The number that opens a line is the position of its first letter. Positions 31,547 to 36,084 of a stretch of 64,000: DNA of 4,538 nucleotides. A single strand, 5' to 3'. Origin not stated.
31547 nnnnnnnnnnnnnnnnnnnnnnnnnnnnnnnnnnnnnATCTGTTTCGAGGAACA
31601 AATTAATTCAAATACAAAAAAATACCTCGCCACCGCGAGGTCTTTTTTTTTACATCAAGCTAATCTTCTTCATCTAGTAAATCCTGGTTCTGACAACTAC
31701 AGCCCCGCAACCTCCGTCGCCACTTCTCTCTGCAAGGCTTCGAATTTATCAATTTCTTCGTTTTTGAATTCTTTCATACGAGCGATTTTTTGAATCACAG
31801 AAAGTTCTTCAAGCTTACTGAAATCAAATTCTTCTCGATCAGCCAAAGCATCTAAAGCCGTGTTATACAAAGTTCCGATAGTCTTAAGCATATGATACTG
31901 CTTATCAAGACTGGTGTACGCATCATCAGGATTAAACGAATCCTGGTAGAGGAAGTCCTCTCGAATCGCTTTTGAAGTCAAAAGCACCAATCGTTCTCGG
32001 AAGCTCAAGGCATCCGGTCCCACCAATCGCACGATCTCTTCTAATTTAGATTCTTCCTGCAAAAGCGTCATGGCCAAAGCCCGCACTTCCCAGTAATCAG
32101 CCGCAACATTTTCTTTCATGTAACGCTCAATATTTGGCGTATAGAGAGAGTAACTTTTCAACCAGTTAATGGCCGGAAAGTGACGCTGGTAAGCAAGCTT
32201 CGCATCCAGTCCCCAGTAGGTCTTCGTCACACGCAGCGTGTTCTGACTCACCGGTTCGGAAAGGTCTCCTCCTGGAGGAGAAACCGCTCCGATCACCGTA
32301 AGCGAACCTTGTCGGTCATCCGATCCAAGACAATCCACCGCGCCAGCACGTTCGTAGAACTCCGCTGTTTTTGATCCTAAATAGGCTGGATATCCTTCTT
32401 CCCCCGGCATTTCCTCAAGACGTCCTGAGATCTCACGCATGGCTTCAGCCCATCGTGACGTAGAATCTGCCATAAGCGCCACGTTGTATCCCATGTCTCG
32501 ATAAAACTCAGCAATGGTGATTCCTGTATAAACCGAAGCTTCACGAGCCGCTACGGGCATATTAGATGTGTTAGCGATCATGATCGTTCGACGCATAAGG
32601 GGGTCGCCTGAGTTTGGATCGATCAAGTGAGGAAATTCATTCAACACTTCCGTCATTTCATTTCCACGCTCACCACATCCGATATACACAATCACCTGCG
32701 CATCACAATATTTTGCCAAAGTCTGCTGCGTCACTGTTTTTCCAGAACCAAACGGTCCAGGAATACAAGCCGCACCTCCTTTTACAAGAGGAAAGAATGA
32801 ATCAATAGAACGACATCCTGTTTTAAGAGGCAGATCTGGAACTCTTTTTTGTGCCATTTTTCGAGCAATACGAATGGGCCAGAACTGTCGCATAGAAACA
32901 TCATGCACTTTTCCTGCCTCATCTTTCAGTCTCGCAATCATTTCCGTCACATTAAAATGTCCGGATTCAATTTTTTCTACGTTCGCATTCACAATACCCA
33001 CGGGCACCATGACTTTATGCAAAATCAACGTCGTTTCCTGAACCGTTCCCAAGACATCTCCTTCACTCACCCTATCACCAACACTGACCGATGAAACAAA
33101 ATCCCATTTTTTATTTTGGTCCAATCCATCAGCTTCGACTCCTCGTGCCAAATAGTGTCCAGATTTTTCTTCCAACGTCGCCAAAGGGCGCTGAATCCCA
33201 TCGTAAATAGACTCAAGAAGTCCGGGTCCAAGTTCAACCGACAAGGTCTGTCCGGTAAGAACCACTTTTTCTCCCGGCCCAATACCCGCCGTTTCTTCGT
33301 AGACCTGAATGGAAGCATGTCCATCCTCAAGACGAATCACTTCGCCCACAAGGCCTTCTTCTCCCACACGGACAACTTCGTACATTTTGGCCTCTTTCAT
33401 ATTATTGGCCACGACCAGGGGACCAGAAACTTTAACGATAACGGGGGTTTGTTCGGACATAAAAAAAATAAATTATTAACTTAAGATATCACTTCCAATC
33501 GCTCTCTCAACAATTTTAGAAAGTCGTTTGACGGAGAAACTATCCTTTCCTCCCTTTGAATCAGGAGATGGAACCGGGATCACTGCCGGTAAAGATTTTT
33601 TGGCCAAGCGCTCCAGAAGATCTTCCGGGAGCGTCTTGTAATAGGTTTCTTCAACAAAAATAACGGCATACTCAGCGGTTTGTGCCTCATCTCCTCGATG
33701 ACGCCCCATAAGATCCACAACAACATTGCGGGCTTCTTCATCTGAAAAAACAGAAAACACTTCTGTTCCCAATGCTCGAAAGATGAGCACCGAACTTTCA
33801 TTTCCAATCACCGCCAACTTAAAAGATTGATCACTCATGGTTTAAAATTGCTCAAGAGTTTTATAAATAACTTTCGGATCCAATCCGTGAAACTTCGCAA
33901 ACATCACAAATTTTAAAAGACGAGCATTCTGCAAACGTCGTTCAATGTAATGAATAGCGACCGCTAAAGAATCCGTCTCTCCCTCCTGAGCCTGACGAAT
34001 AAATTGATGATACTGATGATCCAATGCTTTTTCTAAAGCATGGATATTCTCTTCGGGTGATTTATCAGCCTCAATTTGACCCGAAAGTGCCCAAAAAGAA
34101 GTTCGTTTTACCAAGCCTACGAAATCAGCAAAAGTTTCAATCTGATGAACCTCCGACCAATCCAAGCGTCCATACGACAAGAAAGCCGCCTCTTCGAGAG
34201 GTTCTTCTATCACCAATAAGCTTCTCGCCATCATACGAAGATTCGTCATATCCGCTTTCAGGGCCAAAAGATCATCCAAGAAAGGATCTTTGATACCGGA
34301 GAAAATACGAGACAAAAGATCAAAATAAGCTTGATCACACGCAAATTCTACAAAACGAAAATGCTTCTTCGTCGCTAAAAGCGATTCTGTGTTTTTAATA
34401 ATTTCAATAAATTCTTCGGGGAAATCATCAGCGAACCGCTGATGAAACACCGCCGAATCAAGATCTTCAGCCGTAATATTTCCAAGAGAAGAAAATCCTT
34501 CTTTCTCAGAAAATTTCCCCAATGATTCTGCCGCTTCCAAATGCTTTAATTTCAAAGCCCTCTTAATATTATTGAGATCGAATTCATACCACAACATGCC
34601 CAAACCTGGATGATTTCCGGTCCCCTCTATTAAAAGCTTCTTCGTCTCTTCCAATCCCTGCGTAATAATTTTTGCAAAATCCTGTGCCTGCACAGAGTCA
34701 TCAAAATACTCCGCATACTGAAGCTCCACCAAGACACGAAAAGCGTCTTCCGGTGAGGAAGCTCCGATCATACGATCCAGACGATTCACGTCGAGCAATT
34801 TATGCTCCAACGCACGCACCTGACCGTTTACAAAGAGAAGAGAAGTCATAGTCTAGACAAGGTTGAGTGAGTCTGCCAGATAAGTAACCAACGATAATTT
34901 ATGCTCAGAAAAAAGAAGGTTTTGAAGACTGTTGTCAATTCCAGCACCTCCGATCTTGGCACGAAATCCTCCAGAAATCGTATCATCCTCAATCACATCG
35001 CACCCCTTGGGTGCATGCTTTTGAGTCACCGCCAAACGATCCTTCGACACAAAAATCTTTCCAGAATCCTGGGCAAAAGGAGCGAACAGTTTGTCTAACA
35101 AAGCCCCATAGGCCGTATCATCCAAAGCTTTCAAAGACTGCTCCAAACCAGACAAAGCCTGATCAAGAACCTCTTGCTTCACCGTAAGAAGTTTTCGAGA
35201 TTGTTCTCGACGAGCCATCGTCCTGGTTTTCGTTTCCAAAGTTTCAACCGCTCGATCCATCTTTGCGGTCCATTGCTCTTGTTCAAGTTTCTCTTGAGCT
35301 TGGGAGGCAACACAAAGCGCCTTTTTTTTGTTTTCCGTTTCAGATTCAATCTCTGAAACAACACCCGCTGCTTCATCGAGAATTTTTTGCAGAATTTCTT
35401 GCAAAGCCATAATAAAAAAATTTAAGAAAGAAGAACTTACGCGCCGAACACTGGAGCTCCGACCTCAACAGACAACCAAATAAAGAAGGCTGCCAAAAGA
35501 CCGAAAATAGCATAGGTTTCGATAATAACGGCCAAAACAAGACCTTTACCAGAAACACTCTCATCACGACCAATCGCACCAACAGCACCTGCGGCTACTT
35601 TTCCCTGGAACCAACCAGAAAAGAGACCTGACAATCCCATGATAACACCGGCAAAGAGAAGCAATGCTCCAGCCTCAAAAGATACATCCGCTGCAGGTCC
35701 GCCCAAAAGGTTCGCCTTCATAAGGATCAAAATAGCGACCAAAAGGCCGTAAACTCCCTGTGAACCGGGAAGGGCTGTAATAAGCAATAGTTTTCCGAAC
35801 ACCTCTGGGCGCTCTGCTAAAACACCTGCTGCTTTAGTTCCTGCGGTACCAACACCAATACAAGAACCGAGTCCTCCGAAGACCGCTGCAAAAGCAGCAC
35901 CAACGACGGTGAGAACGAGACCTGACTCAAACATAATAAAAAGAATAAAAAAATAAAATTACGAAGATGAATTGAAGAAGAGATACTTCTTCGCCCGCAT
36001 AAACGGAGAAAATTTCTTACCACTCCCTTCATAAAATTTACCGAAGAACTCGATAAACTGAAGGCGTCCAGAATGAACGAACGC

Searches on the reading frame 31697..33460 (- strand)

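Call 36: search_protein_families(library=pfam, proteins=[window:31697-33460:-], max_evalue=0.00001)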
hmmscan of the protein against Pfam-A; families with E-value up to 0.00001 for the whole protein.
window:31697-33460:- (587 aa): 4 families
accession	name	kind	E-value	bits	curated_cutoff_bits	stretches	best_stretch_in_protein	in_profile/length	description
PF00006.31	ATP-synt_ab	-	4.5e-74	249.1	29.5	1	215-438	1-213/213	ATP synthase alpha/beta family, nucleotide-binding domain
PF16886.11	ATP-synt_ab_Xtn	-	1.6e-27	95.5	25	1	111-197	2-88/88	ATPsynthase alpha/beta subunit barrel-sandwich domain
PF22919.1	ATP-synt_VA_C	-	5.8e-21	74.9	24.7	1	447-542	3-95/101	C-terminal domain of V and A type ATP synthase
PF02874.29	ATP-synt_ab_N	-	2.1e-14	54.2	20.9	1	8-70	1-69/69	ATP synthase alpha/beta family, beta-barrel domain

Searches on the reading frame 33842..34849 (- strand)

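Call 36: search_protein_families(library=pfam, proteins=[window:33842-34849:-], max_evalue=0.00001)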
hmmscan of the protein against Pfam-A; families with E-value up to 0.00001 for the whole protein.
window:33842-34849:- (335 aa): 1 family
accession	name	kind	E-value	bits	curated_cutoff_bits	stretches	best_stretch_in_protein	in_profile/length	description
PF01992.21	vATP-synt_AC39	-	2.6e-33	116.2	29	1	7-328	1-336/339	ATP synthase (C/AC39) subunit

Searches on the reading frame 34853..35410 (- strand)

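Call 40: search_protein_families(library=pfam, proteins=[window:34853-35410:-], max_evalue=0.00001)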
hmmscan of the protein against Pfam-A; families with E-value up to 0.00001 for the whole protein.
window:34853-35410:- (185 aa): 1 family
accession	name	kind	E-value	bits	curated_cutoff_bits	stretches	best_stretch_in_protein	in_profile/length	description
PF01991.23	vATP-synt_E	-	2.1e-07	31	24.2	1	9-109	1-103/199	ATP synthase (E/31 kDa) subunit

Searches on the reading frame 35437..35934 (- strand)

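Call 40: search_protein_families(library=pfam, proteins=[window:35437-35934:-], max_evalue=0.00001)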
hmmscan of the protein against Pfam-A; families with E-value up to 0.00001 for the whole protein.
window:35437-35934:- (165 aa): 1 family
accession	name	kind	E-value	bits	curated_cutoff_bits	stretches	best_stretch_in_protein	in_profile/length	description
PF00137.26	ATP-synt_C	-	1.1e-32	112.5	24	2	11-70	1-60/60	ATP synthase subunit C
